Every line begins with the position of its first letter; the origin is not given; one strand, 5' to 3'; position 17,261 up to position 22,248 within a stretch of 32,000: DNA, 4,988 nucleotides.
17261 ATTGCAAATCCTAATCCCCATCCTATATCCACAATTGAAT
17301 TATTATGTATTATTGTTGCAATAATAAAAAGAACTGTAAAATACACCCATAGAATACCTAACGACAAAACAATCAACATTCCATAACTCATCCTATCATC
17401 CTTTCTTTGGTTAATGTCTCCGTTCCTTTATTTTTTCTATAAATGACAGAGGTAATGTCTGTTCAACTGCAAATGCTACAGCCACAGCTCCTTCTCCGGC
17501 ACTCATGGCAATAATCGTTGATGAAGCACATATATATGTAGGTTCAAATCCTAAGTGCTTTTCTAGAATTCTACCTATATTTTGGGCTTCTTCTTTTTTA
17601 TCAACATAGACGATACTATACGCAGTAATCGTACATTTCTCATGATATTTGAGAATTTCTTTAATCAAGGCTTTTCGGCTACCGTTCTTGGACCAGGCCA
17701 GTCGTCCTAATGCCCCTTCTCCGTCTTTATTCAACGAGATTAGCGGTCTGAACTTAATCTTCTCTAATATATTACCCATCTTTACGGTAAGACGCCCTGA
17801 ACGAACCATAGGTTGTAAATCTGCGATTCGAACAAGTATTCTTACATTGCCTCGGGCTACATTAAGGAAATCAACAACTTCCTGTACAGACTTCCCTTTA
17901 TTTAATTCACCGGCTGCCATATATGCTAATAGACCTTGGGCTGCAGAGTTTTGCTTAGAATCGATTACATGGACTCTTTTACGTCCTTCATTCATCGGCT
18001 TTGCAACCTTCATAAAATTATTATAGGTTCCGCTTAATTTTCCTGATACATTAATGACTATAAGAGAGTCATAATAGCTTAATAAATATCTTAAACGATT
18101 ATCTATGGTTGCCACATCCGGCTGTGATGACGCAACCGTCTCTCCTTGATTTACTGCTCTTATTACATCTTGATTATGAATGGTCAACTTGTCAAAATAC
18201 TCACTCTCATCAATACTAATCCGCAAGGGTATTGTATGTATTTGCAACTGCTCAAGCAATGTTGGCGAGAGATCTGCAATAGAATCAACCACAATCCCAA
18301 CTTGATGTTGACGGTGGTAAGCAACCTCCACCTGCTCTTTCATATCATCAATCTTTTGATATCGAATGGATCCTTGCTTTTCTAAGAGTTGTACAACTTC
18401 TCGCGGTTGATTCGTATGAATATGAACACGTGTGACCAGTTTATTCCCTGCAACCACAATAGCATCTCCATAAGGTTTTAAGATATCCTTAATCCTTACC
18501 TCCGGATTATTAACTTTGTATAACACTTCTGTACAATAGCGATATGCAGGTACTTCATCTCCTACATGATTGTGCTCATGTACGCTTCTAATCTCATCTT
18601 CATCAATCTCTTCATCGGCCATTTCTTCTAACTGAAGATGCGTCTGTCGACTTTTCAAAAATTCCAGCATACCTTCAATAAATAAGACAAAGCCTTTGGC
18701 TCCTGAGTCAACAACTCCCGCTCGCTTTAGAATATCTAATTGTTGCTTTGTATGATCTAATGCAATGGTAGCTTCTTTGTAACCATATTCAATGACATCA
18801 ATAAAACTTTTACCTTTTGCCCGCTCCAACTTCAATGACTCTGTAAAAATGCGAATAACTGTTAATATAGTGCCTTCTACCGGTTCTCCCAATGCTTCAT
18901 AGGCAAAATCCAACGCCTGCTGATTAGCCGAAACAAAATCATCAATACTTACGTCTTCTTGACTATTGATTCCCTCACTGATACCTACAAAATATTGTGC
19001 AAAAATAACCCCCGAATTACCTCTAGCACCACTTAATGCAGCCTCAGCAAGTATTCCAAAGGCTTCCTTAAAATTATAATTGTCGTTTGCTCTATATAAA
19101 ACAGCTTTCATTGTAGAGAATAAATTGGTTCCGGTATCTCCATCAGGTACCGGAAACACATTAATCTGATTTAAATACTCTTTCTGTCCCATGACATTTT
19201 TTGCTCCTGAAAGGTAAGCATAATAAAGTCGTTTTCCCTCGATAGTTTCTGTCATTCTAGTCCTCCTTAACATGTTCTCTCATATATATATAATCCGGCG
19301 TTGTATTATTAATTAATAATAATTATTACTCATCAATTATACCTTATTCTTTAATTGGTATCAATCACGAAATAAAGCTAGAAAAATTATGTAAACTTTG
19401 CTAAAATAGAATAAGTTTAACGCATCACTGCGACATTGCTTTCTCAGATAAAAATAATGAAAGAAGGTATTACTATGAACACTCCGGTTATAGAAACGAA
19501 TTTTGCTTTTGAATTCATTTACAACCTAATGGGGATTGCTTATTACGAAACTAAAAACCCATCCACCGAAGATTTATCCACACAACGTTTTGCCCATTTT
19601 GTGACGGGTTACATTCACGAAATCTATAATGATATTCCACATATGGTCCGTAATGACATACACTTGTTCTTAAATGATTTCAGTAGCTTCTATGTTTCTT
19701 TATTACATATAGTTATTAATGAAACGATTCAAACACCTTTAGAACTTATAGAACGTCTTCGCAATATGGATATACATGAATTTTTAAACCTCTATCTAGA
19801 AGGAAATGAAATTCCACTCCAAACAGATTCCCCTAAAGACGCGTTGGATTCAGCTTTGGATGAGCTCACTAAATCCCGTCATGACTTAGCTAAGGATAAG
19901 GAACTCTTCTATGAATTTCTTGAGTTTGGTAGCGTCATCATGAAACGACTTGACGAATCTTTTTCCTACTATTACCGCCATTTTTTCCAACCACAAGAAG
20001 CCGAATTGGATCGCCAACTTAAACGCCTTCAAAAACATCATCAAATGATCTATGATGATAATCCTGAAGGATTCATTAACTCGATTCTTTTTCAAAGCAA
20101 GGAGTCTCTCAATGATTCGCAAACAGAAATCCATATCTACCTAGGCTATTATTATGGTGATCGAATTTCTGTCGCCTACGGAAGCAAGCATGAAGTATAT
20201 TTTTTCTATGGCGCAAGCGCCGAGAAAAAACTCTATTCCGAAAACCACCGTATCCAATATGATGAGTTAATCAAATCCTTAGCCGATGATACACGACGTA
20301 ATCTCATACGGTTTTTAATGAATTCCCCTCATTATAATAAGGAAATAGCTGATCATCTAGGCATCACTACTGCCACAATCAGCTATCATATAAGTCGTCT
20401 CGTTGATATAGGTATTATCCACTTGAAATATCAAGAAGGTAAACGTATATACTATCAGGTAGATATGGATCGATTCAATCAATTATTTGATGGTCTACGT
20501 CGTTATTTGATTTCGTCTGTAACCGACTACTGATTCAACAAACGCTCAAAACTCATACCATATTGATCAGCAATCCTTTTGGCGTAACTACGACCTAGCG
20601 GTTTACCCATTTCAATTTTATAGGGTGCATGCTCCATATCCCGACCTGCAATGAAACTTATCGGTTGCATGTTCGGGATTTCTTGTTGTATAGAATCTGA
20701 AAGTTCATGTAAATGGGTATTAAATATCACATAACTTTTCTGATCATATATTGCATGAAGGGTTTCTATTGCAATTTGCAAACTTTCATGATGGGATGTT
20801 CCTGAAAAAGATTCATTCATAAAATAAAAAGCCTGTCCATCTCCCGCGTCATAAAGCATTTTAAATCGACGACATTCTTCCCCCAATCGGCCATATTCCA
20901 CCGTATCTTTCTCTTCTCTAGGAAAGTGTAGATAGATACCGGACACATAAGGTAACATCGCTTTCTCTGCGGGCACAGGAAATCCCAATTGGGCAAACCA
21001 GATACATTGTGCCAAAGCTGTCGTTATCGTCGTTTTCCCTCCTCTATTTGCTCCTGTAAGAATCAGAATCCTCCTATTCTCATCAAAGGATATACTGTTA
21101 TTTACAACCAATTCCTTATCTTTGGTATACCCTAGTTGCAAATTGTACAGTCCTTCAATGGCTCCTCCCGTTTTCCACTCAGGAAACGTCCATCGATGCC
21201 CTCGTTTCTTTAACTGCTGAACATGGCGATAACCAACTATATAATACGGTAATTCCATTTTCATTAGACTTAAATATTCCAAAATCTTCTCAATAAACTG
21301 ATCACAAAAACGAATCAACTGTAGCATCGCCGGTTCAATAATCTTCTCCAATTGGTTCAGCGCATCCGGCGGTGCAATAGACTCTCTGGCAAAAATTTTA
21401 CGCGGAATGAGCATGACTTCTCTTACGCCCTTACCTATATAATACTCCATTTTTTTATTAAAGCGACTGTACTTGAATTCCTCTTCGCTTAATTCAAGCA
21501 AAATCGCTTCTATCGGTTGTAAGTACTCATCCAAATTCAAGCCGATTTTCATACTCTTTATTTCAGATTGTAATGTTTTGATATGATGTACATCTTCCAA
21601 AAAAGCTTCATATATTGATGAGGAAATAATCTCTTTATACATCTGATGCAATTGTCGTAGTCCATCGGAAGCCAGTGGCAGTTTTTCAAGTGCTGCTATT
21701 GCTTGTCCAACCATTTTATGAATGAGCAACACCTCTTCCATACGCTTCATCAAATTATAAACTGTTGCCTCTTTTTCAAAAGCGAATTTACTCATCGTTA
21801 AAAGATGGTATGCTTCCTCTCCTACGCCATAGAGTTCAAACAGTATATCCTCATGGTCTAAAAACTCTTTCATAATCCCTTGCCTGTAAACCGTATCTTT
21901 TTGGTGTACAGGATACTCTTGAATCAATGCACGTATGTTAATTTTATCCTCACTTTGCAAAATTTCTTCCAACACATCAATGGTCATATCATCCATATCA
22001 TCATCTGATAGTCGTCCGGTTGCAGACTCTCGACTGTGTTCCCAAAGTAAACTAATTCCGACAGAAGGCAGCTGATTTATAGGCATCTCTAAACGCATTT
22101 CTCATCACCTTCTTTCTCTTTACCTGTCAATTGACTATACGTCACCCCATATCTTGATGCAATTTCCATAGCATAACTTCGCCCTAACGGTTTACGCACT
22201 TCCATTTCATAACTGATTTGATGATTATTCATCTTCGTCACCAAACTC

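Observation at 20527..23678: Translationally coupled pair of truncated MutS-II-like ATPases: candidate bacterial heterodimeric MutS-type clamp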

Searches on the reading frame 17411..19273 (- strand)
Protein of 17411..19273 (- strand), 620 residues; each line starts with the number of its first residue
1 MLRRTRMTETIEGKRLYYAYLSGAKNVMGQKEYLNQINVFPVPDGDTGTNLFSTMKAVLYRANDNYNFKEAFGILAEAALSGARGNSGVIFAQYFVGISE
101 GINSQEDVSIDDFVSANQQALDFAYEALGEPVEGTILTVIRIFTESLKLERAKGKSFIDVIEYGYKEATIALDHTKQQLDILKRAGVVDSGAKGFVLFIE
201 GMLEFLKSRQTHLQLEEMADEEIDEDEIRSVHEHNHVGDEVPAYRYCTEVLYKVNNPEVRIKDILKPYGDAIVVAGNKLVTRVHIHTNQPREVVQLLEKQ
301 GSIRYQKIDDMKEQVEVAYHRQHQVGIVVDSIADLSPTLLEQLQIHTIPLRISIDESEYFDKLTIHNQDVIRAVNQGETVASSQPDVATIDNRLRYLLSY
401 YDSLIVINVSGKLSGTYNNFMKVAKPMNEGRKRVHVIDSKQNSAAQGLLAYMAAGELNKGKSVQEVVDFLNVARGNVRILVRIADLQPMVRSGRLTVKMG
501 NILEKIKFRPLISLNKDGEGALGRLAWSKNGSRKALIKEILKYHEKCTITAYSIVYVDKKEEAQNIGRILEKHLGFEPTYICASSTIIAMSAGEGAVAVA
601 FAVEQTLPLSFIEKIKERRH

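Call 3: search_protein_families(library=pfam, proteins=[window:17411-19273:-], max_evalue=0.01)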
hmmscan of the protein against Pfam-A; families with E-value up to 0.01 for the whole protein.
window:17411-19273:- (620 aa): 4 families
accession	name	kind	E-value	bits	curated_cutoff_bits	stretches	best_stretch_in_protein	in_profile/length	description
PF02645.21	DegV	-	4.3e-47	161.2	27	1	325-602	2-278/280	Uncharacterised protein, DegV family COG1307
PF02734.22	Dak2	-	8.5e-38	130.4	27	1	41-204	1-174/174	DAK2 domain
PF21645.3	FakA-like_M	-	1.5e-19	70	24.9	1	244-316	2-78/80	Fatty acid kinase subunit A-like, middle domain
PF13684.11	FakA-like_C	-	1.1e-06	28.7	23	1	354-599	5-210/216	Fatty acid kinase subunit A-like, C-terminal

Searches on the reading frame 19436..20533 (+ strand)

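Call 3: search_protein_families(library=pfam, proteins=[window:19436-20533:+], max_evalue=0.01)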
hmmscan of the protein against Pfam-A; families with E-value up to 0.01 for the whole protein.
window:19436-20533:+ (365 aa): 9 families
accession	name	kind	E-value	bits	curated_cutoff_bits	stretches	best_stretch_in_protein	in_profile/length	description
PF01022.26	HTH_5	-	3.1e-10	40.2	22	1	284-328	1-45/47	Bacterial regulatory protein, arsR family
PF12840.13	HTH_20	-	1.9e-08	34.6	27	1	282-329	1-49/51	Helix-turn-helix domain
PF13412.12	HTH_24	-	7.7e-07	29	21.9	1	284-328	2-47/48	Winged helix-turn-helix DNA-binding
PF24266.1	HTH_HVO_0163_N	-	3.7e-05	24.1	31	1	285-349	2-67/70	HVO_0163, N-terminal HTH domain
PF13545.12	HTH_Crp_2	-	0.00021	21.6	27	1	298-344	22-64/70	Crp-like helix-turn-helix domain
PF01047.28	MarR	-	0.00042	20.6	24.6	1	298-329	17-48/59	MarR family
PF00196.25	GerE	-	0.00044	20.3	23.5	1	301-322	20-41/57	Bacterial regulatory proteins, luxR family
PF08279.18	HTH_11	-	0.0028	17.9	25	1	287-327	2-44/55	HTH domain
PF12802.13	MarR_2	-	0.0044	17.6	27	1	290-328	10-50/61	MarR family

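Call 4: search_protein_families(library=ncbifam, proteins=[window:19436-20533:+], max_evalue=0.01)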
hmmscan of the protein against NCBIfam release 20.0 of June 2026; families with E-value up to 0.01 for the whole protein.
window:19436-20533:+ (365 aa): 14 families
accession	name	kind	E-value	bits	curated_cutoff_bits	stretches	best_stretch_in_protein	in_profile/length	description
NF033788.1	HTH_metalloreg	subfamily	5.4e-14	51.8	55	1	277-350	3-76/77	metalloregulator ArsR/SmtB family transcription factor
NF033789.1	repress_SdpR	subfamily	3.1e-12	46.2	100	1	279-351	2-73/79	autorepressor SdpR family transcription factor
NF047906.1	CdPbTransRegCmtR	equivalog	5.2e-09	36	150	1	276-347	12-82/104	Cd(II)/Pb(II)-sensing metalloregulatory transcriptional regulator CmtR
NF041413.1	ArsR_Rv2640c_fam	equivalog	1.1e-06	29.1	155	1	279-350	36-109/118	Rv2640c family ArsR-like transcriptional regulator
TIGR02985.1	Sig70_bacteroi1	subfamily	1.2e-05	25.6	126.4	1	260-321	93-153/162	RNA polymerase sigma-70 factor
NF004170.0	PRK05638.1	equivalog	1.3e-05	24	421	1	267-343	359-431/442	threonine synthase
NF040642.1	sulf_sens_BigR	equivalog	2.8e-05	24.1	155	1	276-354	11-88/95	sulfite-sensing transcriptional repressor BigR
TIGR02937.1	sigma70-ECF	superfamily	3.9e-05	23.3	42.9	1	174-323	62-158/165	sigma-70 family RNA polymerase sigma factor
NF045707.1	Dbac_1936_reg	equivalog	0.00032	20.7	115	1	276-354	8-85/99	ArsR/SmtB-type metalloregulator TsoR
NF053755.1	MsvR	equivalog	0.0005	19.8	220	1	279-334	7-62/236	transcriptional factor MsvR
NF053606.1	Sta1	subfamily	0.0015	18.6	80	1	289-340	24-79/100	Sta1 family transcriptional regulator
TIGR04176.1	MarR_EPS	equivalog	0.0032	17.5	88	1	284-331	3-51/105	MarR family EPS-associated transcriptional regulator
NF045989.1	TransRegFnrLRhodb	equivalog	0.0073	15.6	300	0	293-345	180-229/245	transcriptional regulator FnrL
NF040939.2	trans_reg_lrs14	equivalog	0.0086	16.1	90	0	290-337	27-75/103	Lrs14 family HTH-type transcriptional regulator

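Call 50: search_protein_families(library=padloc, proteins=[window:19436-20533:+], max_evalue=0.01)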
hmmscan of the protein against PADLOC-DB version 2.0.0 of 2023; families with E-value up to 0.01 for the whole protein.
window:19436-20533:+ (365 aa): 13 families
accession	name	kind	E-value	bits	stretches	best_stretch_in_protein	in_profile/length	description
PDLC01438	Csa3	-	3.6e-13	48.2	1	261-355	124-214/305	"CAS-I,CAS-II,CAS-III,CAS-IV,CAS-V,CAS-VI; associated_signaling"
PDLC01720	Csa3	-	7.8e-11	40.5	1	269-358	9-106/118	Csa3_1_CAS-I-II-III-IV-V-VI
PDLC01866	CARF3--CARF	-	1.2e-06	26.7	1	283-334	137-189/207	-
PDLC03963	SoFic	-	3.2e-05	21.5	1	274-341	280-351/361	-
PDLC01853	CARF3--CARF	-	0.00021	19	1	273-334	130-190/209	-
PDLC04368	PDC-M05A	-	0.00032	18.6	1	277-345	5-75/201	-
PDLC01434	CasR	-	0.0004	18.3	1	283-339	126-181/191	"CAS-I,CAS-II,CAS-III,CAS-IV,CAS-V,CAS-VI; associated_signaling"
PDLC01848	CARF3--CARF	-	0.00094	16.9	1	267-330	120-181/197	-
PDLC01268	CasR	-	0.0013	16.7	1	257-339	94-174/179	"CAS-I,CAS-II,CAS-III,CAS-IV,CAS-V,CAS-VI; associated_signaling"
PDLC01852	CARF3--CARF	-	0.0014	16.6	1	271-336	130-194/208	-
PDLC01044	Csa3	-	0.0019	16.1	1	272-331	121-181/194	Type I-A associated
PDLC01863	CARF3--CARF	-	0.0025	15.6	0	284-329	118-163/182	-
PDLC01857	CARF3--CARF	-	0.0094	13.6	0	295-343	140-186/201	-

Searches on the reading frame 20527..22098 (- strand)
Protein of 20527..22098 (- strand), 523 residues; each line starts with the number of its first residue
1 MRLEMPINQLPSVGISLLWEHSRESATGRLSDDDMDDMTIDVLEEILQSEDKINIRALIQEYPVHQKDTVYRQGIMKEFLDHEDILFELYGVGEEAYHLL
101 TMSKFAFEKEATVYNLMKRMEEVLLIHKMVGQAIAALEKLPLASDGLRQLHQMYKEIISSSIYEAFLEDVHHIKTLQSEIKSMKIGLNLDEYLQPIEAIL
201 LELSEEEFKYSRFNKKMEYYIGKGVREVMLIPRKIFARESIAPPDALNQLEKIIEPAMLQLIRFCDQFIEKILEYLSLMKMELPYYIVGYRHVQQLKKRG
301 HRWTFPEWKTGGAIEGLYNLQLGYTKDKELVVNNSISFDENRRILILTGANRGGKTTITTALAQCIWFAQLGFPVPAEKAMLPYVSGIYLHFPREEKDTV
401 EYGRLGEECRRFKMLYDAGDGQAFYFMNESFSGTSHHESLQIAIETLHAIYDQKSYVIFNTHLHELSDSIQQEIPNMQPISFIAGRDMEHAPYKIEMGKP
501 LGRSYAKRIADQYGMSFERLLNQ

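Call 3: search_protein_families(library=pfam, proteins=[window:20527-22098:-], max_evalue=0.01)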
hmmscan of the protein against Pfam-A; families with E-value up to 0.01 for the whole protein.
window:20527-22098:- (523 aa): 1 family
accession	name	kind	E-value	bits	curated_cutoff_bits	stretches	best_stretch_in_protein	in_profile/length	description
PF00488.27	MutS_V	-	4e-15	56.7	30.2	1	345-490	1-146/188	MutS domain V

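Call 4: search_protein_families(library=ncbifam, proteins=[window:20527-22098:-], max_evalue=0.01)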
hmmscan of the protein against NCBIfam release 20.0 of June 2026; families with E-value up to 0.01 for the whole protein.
window:20527-22098:- (523 aa): 4 families
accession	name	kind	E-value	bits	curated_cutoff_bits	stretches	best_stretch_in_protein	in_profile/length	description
TIGR01069.2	mutS2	equivalog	4.6e-15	55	400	2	329-389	314-375/790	endonuclease MutS2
NF052383.1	ATPase_KamC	equivalog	6.1e-15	55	300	1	313-468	278-433/508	lysine 5,6-aminomutase reactivase ATPase KamC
NF003810.1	PRK05399.1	equivalog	1.6e-14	53.6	480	1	328-485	588-746/793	DNA mismatch repair protein MutS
TIGR01070.1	mutS1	equivalog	5.6e-14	51.4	641.7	1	331-478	581-728/840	DNA mismatch repair protein MutS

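Call 50: search_protein_families(library=padloc, proteins=[window:20527-22098:-], max_evalue=0.01)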
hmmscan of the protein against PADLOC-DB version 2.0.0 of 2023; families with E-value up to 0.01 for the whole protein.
window:20527-22098:- (523 aa): 4 families
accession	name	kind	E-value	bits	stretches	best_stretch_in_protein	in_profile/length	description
PDLC00290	PtuA1|PtuA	-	0.00049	17.6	1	335-391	16-75/414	AAA ATPase domain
PDLC03859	LmuB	-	0.00069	16.9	1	334-366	17-48/611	-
PDLC00597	ZorA1|ZorA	-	0.001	15.9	1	89-203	164-278/683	MotA/ExbB/TolQ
PDLC04140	mad8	-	0.0012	16.4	1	325-408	9-70/314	mads_8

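Call 72: predict_structure(alignment_id=A4)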
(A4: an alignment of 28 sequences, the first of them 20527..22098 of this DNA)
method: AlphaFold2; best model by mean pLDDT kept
length: 523 residues; sequences in the alignment: 28
mean_pLDDT: 80.3   pTM: 0.79
mean pLDDT of the five models: 80.3, 79.8, 76.6, 75.5, 75.0
residues with pLDDT >= 90: 204; 70-90: 195; 50-70: 89; < 50: 35
segments of 3 or more residues with pLDDT < 50: 1-6, 8-12, 208-215, 231-243
pLDDT, mean of each block of 10 residues (from residue 1): 36 74 79 88 75 82 92 97 95 94 79 85 93 94 93 91 87 73 71 70 57 48 53 44 51 77 89 91 94 91 95 94 77 90 87 79 95 97 94 69 79 88 86 79 92 93 86 89 69 75 59 69 55
secondary structure, 60 per line:
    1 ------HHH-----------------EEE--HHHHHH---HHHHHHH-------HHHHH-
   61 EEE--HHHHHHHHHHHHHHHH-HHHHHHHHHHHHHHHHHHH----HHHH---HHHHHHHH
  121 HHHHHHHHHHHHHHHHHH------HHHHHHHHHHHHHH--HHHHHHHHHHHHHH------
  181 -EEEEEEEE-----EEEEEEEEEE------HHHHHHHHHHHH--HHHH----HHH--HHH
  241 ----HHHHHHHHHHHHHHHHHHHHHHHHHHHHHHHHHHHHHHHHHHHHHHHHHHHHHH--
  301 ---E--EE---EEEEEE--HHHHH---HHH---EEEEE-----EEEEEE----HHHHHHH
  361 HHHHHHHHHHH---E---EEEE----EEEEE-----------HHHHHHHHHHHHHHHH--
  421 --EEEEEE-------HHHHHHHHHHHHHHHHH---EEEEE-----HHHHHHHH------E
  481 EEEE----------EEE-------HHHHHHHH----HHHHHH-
elements in order: E27-29 H32-37 H41-47 H55-59 E61-63 H66-81 H83-101 H106-109 H113-138 H145-158 H161-174 E182-189 E195-204 H211-222 H225-228 H245-298 E312-317 H320-324 E334-338 E344-349 H354-371 E379-382 E387-391 H403-418 E423-428 H436-452 E456-460 H466-473 E480-484 E495-497 H505-512 H517-522
